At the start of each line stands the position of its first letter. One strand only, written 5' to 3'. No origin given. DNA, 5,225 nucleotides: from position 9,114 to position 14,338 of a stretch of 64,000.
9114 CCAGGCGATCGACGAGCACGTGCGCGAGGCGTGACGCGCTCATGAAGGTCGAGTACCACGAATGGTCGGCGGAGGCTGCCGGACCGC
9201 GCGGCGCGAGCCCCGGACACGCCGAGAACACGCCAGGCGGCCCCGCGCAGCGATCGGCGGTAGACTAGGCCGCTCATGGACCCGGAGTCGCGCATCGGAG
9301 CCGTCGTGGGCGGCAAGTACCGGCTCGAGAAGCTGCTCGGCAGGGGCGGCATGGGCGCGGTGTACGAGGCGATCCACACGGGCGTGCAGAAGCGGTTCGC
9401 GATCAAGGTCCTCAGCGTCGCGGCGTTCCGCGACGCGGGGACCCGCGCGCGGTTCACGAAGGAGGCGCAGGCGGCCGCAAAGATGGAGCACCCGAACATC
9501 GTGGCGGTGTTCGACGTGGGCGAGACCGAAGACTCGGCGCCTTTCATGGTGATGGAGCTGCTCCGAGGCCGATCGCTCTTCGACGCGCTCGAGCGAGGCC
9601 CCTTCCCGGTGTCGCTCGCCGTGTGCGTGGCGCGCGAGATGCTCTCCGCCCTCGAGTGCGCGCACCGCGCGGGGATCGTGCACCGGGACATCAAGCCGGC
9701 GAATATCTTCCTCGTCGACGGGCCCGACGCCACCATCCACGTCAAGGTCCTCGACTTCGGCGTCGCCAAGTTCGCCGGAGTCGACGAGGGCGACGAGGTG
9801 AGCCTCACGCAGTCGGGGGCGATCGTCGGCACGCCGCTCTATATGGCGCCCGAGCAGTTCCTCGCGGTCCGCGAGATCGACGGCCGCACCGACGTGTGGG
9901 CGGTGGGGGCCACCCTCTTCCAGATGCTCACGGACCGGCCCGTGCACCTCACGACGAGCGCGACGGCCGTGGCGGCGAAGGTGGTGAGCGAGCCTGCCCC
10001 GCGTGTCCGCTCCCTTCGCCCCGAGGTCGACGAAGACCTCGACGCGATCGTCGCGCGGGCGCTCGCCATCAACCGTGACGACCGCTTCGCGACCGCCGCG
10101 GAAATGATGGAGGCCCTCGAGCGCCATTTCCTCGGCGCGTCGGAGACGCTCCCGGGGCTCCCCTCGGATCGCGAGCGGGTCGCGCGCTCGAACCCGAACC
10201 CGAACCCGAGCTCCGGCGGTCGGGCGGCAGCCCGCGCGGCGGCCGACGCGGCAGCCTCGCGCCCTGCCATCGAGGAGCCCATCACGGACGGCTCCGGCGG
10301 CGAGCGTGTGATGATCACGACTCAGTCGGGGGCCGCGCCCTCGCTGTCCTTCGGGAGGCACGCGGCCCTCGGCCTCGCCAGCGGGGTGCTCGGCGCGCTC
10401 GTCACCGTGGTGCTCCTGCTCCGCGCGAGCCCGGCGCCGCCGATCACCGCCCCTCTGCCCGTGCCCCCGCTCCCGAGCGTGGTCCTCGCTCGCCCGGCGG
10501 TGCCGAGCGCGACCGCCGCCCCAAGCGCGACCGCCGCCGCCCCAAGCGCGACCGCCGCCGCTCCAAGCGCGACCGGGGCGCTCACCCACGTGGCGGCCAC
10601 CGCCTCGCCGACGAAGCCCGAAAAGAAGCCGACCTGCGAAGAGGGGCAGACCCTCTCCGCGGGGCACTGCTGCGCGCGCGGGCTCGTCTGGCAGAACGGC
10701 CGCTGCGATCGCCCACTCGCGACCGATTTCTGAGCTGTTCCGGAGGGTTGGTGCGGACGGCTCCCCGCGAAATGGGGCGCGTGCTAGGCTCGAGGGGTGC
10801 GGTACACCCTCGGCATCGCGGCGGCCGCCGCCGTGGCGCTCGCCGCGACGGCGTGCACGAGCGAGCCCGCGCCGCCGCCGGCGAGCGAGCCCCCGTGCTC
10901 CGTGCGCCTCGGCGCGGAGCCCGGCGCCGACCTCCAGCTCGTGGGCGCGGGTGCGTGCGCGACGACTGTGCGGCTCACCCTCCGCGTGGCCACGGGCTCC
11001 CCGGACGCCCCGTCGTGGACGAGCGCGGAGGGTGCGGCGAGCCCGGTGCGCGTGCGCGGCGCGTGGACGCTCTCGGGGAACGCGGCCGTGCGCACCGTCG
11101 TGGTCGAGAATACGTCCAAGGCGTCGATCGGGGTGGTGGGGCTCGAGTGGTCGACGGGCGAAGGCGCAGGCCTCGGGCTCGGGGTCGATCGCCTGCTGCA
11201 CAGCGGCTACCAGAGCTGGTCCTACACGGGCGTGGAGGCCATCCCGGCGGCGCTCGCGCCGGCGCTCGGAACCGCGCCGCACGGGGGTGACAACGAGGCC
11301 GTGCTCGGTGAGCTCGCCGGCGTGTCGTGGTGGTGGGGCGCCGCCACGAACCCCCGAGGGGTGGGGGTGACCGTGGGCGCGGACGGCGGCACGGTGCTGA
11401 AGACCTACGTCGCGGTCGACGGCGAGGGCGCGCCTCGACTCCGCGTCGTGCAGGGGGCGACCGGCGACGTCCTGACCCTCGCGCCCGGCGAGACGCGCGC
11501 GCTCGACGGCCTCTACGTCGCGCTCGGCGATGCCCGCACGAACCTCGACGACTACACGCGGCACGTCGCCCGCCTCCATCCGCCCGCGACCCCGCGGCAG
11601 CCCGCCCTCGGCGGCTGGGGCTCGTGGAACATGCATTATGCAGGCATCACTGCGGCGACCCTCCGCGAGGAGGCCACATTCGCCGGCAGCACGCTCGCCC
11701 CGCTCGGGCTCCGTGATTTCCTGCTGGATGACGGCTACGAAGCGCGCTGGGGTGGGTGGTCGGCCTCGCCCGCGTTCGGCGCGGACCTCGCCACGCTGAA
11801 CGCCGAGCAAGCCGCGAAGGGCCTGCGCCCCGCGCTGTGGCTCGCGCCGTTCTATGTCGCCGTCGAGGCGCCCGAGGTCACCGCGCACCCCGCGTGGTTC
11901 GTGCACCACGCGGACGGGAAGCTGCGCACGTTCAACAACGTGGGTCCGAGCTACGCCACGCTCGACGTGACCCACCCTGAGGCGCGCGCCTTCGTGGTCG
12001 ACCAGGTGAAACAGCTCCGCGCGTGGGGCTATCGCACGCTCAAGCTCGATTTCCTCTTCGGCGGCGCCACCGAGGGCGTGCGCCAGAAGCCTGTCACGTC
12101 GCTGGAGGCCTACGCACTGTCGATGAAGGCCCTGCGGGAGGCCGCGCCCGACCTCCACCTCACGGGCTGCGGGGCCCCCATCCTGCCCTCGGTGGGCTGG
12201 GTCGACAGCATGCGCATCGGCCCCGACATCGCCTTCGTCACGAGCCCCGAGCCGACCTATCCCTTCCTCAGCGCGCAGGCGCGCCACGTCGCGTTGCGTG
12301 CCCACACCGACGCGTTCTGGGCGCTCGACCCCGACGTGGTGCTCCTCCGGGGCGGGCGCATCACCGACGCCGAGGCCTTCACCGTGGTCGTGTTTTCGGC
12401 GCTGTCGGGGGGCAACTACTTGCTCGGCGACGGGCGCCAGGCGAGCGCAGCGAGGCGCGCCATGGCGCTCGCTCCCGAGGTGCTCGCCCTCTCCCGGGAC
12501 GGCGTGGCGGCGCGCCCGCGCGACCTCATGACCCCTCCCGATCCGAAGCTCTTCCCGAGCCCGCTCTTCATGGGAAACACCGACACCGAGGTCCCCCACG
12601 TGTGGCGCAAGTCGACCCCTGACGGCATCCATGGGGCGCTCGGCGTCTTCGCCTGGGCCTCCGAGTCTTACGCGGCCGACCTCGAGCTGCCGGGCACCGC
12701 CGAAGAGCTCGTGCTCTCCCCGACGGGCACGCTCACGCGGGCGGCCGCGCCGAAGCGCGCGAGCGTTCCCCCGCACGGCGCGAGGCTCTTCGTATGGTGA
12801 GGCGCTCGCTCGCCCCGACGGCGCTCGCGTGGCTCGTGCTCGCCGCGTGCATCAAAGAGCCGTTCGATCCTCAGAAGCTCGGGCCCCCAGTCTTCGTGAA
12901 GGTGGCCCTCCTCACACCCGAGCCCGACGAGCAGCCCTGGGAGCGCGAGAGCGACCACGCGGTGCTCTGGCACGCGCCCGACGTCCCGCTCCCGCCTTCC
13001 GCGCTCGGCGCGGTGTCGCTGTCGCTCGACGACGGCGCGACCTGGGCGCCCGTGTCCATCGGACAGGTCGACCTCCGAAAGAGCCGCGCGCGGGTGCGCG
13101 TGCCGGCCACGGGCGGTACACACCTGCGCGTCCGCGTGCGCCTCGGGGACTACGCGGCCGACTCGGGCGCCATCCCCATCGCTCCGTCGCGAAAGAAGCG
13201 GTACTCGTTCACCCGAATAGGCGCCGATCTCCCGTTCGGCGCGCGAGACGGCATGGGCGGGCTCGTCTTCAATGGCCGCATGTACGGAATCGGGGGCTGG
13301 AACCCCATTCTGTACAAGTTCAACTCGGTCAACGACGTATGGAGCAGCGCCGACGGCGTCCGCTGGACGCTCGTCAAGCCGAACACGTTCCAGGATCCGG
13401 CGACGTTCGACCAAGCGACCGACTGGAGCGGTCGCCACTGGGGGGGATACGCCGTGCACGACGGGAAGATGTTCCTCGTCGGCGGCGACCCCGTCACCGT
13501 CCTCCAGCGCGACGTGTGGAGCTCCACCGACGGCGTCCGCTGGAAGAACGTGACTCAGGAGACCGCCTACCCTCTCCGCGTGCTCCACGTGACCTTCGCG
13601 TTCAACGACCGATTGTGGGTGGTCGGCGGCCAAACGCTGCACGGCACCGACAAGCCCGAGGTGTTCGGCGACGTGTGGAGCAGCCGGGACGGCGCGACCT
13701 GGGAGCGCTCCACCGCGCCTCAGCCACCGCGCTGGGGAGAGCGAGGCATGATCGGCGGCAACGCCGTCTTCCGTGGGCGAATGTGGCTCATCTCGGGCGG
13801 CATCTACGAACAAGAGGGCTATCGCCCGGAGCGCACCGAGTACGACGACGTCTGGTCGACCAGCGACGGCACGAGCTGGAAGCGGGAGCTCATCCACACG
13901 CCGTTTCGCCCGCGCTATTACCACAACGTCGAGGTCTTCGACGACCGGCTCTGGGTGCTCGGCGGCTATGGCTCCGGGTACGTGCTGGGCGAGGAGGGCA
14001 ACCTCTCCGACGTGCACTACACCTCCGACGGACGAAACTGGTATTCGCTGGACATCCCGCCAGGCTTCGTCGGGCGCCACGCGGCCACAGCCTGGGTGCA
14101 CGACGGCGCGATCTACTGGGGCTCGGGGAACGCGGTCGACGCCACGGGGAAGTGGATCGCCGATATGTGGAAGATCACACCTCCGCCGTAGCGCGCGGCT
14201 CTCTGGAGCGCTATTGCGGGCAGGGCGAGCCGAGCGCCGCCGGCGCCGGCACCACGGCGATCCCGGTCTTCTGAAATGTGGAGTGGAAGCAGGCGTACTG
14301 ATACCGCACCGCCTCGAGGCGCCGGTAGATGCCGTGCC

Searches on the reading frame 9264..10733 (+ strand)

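Call 18: search_protein_families(library=pfam, proteins=[window:9264-10733:+], max_evalue=0.01)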
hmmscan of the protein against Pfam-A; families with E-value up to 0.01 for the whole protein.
window:9264-10733:+ (489 aa): 3 families
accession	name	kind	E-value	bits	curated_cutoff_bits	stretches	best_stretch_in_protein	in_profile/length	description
PF00069.31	Pkinase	-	2.7e-45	155.3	31.7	1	19-281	1-257/263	Protein kinase domain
PF07714.23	PK_Tyr_Ser-Thr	-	7.2e-24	84.9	23.1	1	21-274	3-248/258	Protein tyrosine and serine/threonine kinase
PF03109.22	ABC1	-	0.0016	18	22.9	1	66-170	112-216/244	ABC1 atypical kinase-like domain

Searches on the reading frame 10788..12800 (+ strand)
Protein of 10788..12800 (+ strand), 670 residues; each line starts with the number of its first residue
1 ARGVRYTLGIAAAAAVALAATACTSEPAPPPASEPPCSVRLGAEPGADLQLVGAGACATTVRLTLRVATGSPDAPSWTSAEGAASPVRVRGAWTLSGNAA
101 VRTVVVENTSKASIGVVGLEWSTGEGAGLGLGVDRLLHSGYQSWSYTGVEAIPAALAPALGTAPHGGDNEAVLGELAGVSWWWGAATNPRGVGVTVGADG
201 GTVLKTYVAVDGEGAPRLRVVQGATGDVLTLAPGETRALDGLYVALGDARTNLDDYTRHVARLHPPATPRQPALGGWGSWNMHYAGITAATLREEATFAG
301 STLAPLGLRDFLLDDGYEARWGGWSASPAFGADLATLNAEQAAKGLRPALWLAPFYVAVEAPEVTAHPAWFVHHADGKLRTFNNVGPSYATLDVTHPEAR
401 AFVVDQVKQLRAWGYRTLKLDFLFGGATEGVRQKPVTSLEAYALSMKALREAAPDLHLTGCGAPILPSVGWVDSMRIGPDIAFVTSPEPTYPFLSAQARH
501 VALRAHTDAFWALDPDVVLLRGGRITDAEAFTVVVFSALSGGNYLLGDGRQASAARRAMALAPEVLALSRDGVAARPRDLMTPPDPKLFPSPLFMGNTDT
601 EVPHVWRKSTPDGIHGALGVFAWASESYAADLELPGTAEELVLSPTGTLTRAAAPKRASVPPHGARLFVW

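Call 18: search_protein_families(library=pfam, proteins=[window:10788-12800:+], max_evalue=0.01)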
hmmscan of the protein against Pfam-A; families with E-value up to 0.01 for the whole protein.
window:10788-12800:+ (670 aa): 1 family
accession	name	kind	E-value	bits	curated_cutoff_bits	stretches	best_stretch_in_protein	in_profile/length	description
PF02065.24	Melibiase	-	7.1e-07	29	27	1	302-410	66-178/347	Melibiase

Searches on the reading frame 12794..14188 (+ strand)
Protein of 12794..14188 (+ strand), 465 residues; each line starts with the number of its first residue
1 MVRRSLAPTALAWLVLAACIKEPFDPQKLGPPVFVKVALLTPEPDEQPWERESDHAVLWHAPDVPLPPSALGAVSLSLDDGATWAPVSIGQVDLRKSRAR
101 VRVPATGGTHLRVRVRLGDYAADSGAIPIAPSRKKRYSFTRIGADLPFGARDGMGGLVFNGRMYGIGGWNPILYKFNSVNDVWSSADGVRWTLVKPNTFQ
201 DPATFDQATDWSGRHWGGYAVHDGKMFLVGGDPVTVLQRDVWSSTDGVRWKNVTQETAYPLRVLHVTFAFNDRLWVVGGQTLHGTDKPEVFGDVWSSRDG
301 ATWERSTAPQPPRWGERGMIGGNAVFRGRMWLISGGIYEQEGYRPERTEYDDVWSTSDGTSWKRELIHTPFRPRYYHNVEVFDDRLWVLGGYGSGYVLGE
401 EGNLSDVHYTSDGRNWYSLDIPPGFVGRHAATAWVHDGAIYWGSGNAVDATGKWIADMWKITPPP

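Call 18: search_protein_families(library=pfam, proteins=[window:12794-14188:+], max_evalue=0.01)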
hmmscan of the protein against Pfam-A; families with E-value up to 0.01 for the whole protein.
seq(465 aa): 5 families
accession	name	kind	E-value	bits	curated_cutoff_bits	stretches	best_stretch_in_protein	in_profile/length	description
PF24681.1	Kelch_KLHDC2_KLHL20_DRC7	-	4.4e-11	42.9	50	3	149-279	102-221/221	KLHDC2/KLHL20/DRC7 Kelch-repeats domain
PF01344.31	Kelch_1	-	3.3e-08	33.3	20.1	0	373-401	1-23/46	Kelch motif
PF13418.12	Kelch_4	-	2.7e-05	24.5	21.6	0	262-311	2-47/49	Galactose oxidase, central domain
PF24981.1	Beta-prop_ATRN-LZTR1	-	0.00013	21.8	50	1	226-450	1-224/289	Attractin/LZTR1 beta-propeller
PF13964.12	Kelch_6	-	0.0041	17.5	25.3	0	373-394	1-22/50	Kelch motif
